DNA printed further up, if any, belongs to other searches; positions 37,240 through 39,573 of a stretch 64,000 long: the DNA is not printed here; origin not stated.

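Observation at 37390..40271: Fused NarI-like cytochrome b / HdrD-like Fe-S oxidoreductase divergent from an iron-sulfur flavoprotein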

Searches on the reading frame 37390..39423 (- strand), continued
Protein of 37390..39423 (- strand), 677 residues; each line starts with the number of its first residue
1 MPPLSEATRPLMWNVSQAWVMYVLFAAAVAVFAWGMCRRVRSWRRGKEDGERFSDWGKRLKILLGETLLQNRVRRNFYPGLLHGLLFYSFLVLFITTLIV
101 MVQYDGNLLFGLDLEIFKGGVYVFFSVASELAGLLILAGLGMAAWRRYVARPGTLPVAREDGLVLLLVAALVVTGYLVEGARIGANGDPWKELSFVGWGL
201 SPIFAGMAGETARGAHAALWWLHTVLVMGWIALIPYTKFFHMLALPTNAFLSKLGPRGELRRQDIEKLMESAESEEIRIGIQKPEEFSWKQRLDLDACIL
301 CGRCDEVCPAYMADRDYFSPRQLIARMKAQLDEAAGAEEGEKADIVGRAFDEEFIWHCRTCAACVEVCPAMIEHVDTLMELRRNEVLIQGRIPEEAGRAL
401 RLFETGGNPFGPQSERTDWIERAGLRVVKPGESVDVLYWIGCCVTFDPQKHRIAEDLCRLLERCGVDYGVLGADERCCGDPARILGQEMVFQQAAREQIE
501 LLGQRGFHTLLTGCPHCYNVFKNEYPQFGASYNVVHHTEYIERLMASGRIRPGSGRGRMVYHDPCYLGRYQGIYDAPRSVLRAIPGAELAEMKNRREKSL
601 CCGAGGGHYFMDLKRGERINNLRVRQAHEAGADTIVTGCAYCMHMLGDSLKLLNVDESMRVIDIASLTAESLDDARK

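Call 38: search_protein_families(library=pfam, proteins=[L075:6591-8198:+, L075:8188-9216:+, L075:9182-9991:+, L075:11991-13940:+, L061:12334-14112:-, L061:14320-16131:+, L061:16213-17349:+, L059:12176-13975:+, L049:13758-14708:+, L049:14736-15500:+], max_evalue=0.0001)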
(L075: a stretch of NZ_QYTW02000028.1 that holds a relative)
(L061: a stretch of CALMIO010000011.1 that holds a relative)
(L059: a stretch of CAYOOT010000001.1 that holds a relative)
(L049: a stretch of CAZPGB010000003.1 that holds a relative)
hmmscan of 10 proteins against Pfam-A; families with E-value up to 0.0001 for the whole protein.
L075:6591-8198:+ (535 aa): 1 family
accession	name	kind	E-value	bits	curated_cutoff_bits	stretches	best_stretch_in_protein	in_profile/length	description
PF00474.23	SSF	-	6.5e-34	117.9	22.8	1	31-433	1-406/406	Sodium:solute symporter family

L075:8188-9216:+ (342 aa): 2 families
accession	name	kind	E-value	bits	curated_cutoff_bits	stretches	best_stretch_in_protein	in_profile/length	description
PF00766.25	ETF_alpha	-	1.8e-18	66.7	27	1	201-284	2-81/81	Electron transfer flavoprotein FAD-binding domain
PF01012.27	ETF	-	1e-07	32.3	26.7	1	21-157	12-157/181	Electron transfer flavoprotein domain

L075:9182-9991:+ (269 aa): 1 family
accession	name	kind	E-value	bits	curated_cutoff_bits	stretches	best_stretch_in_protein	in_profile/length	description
PF01012.27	ETF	-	1e-09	38.9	26.7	1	28-179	8-161/181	Electron transfer flavoprotein domain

L075:11991-13940:+ (649 aa): 9 families
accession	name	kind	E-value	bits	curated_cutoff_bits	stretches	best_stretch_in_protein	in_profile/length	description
PF00724.26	Oxidored_FMN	-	1.3e-65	222.4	27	1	7-334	2-335/342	NADH:flavin oxidoreductase / NADH oxidase family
PF07992.20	Pyr_redox_2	-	2.7e-17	63.6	26.1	1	387-617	2-248/291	Pyridine nucleotide-disulphide oxidoreductase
PF03486.20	HI0933_like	-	2.4e-09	37.5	50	1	387-427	2-42/244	HI0933-like protein Rossmann domain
PF12831.13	FAD_oxidored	-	6.7e-09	36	27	1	388-424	2-38/416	FAD dependent oxidoreductase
PF13450.12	NAD_binding_8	-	5.2e-08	33.5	21.9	1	390-425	1-36/68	NAD(P)-binding Rossmann-like domain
PF00070.33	Pyr_redox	-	8.6e-07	29.8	22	0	387-421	1-35/82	Pyridine nucleotide-disulphide oxidoreductase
PF00890.30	FAD_binding_2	-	1.4e-05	24.9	20.4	1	388-427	2-41/414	FAD binding domain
PF01134.28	GIDA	-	2.9e-05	23.7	22.1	1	387-417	1-31/391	Glucose inhibited division protein A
PF01266.30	DAO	-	4e-05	23.7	27.9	0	387-423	1-38/353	FAD dependent oxidoreductase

L061:12334-14112:- (592 aa): 0 families

L061:14320-16131:+ (603 aa): 1 family
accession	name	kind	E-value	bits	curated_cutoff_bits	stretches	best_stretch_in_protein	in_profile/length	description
PF13231.12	PMT_2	-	9.2e-05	23.1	26.1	0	107-245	23-140/160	Dolichyl-phosphate-mannose-protein mannosyltransferase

L061:16213-17349:+ (378 aa): 1 family
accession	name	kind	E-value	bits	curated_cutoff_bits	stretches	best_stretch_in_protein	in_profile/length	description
PF00365.25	PFK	-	1.2e-53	182.8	30.9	1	7-326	2-277/277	Phosphofructokinase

L059:12176-13975:+ (599 aa): 6 families
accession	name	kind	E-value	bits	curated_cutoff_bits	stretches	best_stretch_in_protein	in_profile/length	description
PF00009.33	GTP_EFTU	-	1.3e-56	191.6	26.5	1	7-179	2-178/188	Elongation factor Tu GTP binding domain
PF21018.2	BipA_C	-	1.7e-46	156.9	23.8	1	487-595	1-109/110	TypA/BipA C-terminal domain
PF00679.30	EFG_C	-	1.2e-20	73.8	27.9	1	400-485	3-88/89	Elongation factor G C-terminus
PF22042.2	EF-G_D2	-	1.2e-10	41.7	27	1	207-293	1-83/84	Elongation factor G domain 2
PF03144.31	GTP_EFTU_D2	-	3.3e-08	34.3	30.3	1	222-292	1-73/73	Elongation factor Tu domain 2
PF01926.29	MMR_HSR1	-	5.9e-05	23.6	21.9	0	11-132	2-113/113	50S ribosome-binding GTPase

L049:13758-14708:+ (316 aa): 3 families
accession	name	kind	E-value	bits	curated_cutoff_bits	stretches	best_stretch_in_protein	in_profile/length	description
PF01408.29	GFO_IDH_MocA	-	1.8e-18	67.8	24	1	3-126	2-116/120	Oxidoreductase family, NAD-binding Rossmann fold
PF02894.22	GFO_IDH_MocA_C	-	4.1e-15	56.6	22.9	1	153-228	12-99/218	Oxidoreductase family, C-terminal alpha/beta domain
PF22725.1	GFO_IDH_MocA_C3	-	2.3e-07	31.3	27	1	153-209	16-73/124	GFO/IDH/MocA C-terminal domain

L049:14736-15500:+ (254 aa): 3 families
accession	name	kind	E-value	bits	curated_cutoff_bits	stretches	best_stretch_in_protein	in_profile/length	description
PF00132.30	Hexapep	-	7.6e-22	76.5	27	2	14-48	1-35/36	Bacterial transferase hexapeptide (six repeats)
PF14602.12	Hexapep_2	-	5.4e-12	45.7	27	1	34-67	3-34/34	Hexapeptide repeat of succinyl-transferase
PF25084.1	LbH_EIF2B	-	3.5e-09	37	54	1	5-77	12-87/105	EIF2B subunit epsilon LbH domain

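Call 39: predict_structure(alignment_id=A1)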
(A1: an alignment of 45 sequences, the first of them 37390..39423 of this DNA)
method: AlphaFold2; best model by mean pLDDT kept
length: 677 residues; sequences in the alignment: 45
mean_pLDDT: 70.7   pTM: 0.59
mean pLDDT of the five models: 70.7, 69.1, 67.9, 65.2, 59.1
residues with pLDDT >= 90: 68; 70-90: 324; 50-70: 187; < 50: 98
segments of 3 or more residues with pLDDT < 50: 71-76, 153-155, 254-279, 376-396, 407-410, 443-445, 594-613
pLDDT, mean of each block of 10 residues (from residue 1): 67 63 86 88 77 59 55 50 68 75 72 74 82 88 80 60 87 90 82 88 83 85 89 78 59 43 38 41 69 73 59 53 73 64 59 50 53 49 32 46 52 76 91 93 58 87 92 80 57 82 93 80 77 90 89 78 60 76 84 49 38 55 80 84 78 88 88 62
secondary structure, 60 per line:
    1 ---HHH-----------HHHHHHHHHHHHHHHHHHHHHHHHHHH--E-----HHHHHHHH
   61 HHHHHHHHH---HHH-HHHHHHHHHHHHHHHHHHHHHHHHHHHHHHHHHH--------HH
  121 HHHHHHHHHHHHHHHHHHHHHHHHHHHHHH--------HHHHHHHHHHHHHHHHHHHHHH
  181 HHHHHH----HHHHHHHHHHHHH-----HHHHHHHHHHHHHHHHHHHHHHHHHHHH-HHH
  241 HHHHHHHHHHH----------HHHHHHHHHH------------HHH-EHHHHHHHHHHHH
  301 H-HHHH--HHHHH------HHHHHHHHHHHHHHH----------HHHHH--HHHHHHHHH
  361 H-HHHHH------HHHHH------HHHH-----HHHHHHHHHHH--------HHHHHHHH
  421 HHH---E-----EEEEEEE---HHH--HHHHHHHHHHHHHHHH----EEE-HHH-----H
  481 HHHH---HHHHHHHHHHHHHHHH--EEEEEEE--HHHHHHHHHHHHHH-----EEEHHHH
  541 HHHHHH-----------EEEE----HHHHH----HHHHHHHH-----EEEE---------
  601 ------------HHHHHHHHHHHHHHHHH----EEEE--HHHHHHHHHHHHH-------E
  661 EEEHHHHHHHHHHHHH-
elements in order (helices of 4 or more, strands of 3 or more residues): H18-44 H53-69 H77-110 H119-150 H159-186 H191-203 H209-236 H238-251 H262-271 H289-301 H303-306 H309-313 H320-334 H345-349 H352-361 H363-367 H374-378 H385-388 H394-404 H413-423 E433-439 H448-463 E468-470 H480-484 H488-503 E506-512 H515-528 E534-536 H537-546 E558-561 H566-570 H575-582 E588-591 H613-629 E634-637 H640-652 E660-663 H664-676

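Call 42: fold_search(model_id=the predicted structure, library=pdb)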
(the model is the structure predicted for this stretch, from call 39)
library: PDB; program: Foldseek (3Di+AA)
matches with E <= 10: 383; with E <= 0.001: 16
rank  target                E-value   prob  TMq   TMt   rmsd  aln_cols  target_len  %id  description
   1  9ojn                  2.0e-27  1.00  0.73  0.68   5.9       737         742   26  Structure of Mycobacterium smegmatis EtfD (released 2025-05-21)
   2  9a6l_A                1.1e-08  1.00  0.30  0.80   3.3       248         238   19  Integrative model of LUTA-LUTB by crosslinking MS and deep learning (released 2024-09-18)
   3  8rwn_B                1.2e-05  1.00  0.29  0.64   4.7       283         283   18  CryoEM structure of the Hdr(ABC)2 subunits of the Elp-Hdr complex of Methanothermobacter marburgensis (released 2025-05-14)
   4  8rvy_B                3.7e-05  1.00  0.28  0.60   5.1       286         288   18  CryoEM structure of the Elp-Hdr complex of Methanothermobacter marburgensis state 1 (composite structure) (released 2025-05-14)
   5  8rvu_B                5.2e-05  1.00  0.29  0.65   4.6       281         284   18  CryoEM structure of the Elp-Hdr complex of Methanothermobacter marburgensis state 2 (composite structure) (released 2025-05-14)
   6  7bkb_B                6.4e-05  1.00  0.28  0.58   5.0       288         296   18  Formate dehydrogenase - heterodisulfide reductase - formylmethanofuran dehydrogenase complex from Methanospirillum hun (released 2021-09-29)
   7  8rvy_b                6.9e-05  1.00  0.27  0.60   5.0       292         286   20  CryoEM structure of the Elp-Hdr complex of Methanothermobacter marburgensis state 1 (composite structure) (released 2025-05-14)
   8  5odc_B                7.9e-05  1.00  0.28  0.60   4.9       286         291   18  Heterodisulfide reductase / [NiFe]-hydrogenase complex from Methanothermococcus thermolithotrophicus at 2.3 A resoluti (released 2017-08-30)
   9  2dwu_A                4.8e-04  1.00  0.20  0.39   8.4       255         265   15  Crystal Structure of Glutamate Racemase Isoform RacE1 from Bacillus anthracis (released 2007-06-19)
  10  2dwu_B                5.4e-04  1.00  0.20  0.40   8.6       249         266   16  Crystal Structure of Glutamate Racemase Isoform RacE1 from Bacillus anthracis (released 2007-06-19)
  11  2gzm_B                7.9e-04  1.00  0.20  0.38   8.4       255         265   16  Crystal Structure of the Glutamate Racemase from Bacillus anthracis (released 2007-05-29)
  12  3s81_B                7.9e-04  1.00  0.20  0.41   8.1       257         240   13  Crystal Structure of Putative Aspartate Racemase from Salmonella Typhimurium (released 2011-06-15)
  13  3s7z_B                8.3e-04  1.00  0.20  0.43   8.0       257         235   12  Crystal Structure of Putative Aspartate Racemase from Salmonella Typhimurium Complexed with Succinate (released 2011-10-05)
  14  5ijw_B                8.6e-04  1.00  0.17  0.32  10.7       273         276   13  Glutamate Racemase (MurI) from Mycobacterium smegmatis with bound D-glutamate, 1.8 Angstrom resolution, X-ray diffract (released 2016-05-25)
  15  5evc_B                9.8e-04  1.00  0.20  0.42   8.0       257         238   13  Crystal structure of putative aspartate racemase from Salmonella Typhimurium complexed with sulfate and potassium (released 2015-12-02)
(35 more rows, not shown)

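Call 50: search_protein_families(library=pfam, proteins=[L060:1831-3360:-, L060:3385-4557:-, L060:4633-5430:-, L060:5442-6764:-, L060:6437-7246:-, L060:9666-10502:+, L060:10507-11682:+, L072:7134-7931:+, L072:8101-9108:+, L072:11955-13361:+], max_evalue=0.001)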
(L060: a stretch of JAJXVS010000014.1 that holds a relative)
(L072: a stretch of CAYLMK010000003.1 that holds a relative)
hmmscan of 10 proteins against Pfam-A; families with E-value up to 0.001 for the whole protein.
L060:1831-3360:- (509 aa): 1 family
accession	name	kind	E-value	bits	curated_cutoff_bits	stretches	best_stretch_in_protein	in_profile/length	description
PF01144.29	CoA_trans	-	3.1e-30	105.7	23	1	10-243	6-216/217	Coenzyme A transferase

L060:3385-4557:- (390 aa): 4 families
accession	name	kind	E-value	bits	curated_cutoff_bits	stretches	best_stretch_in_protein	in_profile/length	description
PF00441.29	Acyl-CoA_dh_1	-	1.9e-45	155.1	22.4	1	229-377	1-148/150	Acyl-CoA dehydrogenase, C-terminal domain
PF02770.24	Acyl-CoA_dh_M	-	4.1e-25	88.2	33.3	1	123-216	2-96/97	Acyl-CoA dehydrogenase, middle domain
PF08028.16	Acyl-CoA_dh_2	-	1.7e-20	74.1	22.7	1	247-363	3-129/134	Acyl-CoA dehydrogenase, C-terminal domain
PF02771.21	Acyl-CoA_dh_N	-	1.9e-18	67.3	22.9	1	6-118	1-113/113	Acyl-CoA dehydrogenase, N-terminal domain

L060:4633-5430:- (265 aa): 3 families
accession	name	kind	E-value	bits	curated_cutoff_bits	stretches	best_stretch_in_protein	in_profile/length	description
PF01614.24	IclR_C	-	3.1e-28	98.9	24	1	73-247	2-171/174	Bacterial transcriptional regulator IclR C-terminal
PF09339.16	HTH_IclR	-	2.9e-15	56.2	22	1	6-55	2-51/52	IclR helix-turn-helix domain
PF12802.13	MarR_2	-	1.3e-06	28.9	27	1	7-51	5-49/61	MarR family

L060:5442-6764:- (440 aa): 2 families
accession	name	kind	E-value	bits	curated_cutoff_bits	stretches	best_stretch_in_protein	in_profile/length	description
PF01012.27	ETF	-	1e-32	113.9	26.7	1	119-293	1-179/181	Electron transfer flavoprotein domain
PF00766.25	ETF_alpha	-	7.4e-31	106.4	27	1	315-393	1-81/81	Electron transfer flavoprotein FAD-binding domain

L060:6437-7246:- (269 aa): 1 family
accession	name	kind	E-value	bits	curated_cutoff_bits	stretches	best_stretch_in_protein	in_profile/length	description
PF01012.27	ETF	-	4.3e-36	124.9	26.7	1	30-226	4-180/181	Electron transfer flavoprotein domain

L060:9666-10502:+ (278 aa): 2 families
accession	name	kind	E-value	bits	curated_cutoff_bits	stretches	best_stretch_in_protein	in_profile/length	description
PF00793.26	DAHP_synth_1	-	7.1e-77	258.4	25.5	1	22-257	9-261/270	DAHP synthetase I family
PF03102.20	NeuB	-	6.7e-09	36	22.1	1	81-268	58-237/241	NeuB family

L060:10507-11682:+ (391 aa): 2 families
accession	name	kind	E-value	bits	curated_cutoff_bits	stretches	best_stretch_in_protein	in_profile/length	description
PF01761.26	DHQ_synthase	-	7.6e-42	142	24.2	1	54-166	2-114/115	3-dehydroquinate synthase N-terminal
PF24621.2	DHQS_C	-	5.8e-31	107.8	27.6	1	168-295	1-127/144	3-dehydroquinate synthase C-terminal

L072:7134-7931:+ (265 aa): 0 families

L072:8101-9108:+ (335 aa): 2 families
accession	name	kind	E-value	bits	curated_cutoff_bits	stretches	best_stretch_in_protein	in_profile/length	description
PF00766.25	ETF_alpha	-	9.8e-35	118.8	27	1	209-289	1-81/81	Electron transfer flavoprotein FAD-binding domain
PF01012.27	ETF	-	1.6e-12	48.1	26.7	1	6-164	2-160/181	Electron transfer flavoprotein domain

L072:11955-13361:+ (468 aa): 0 families
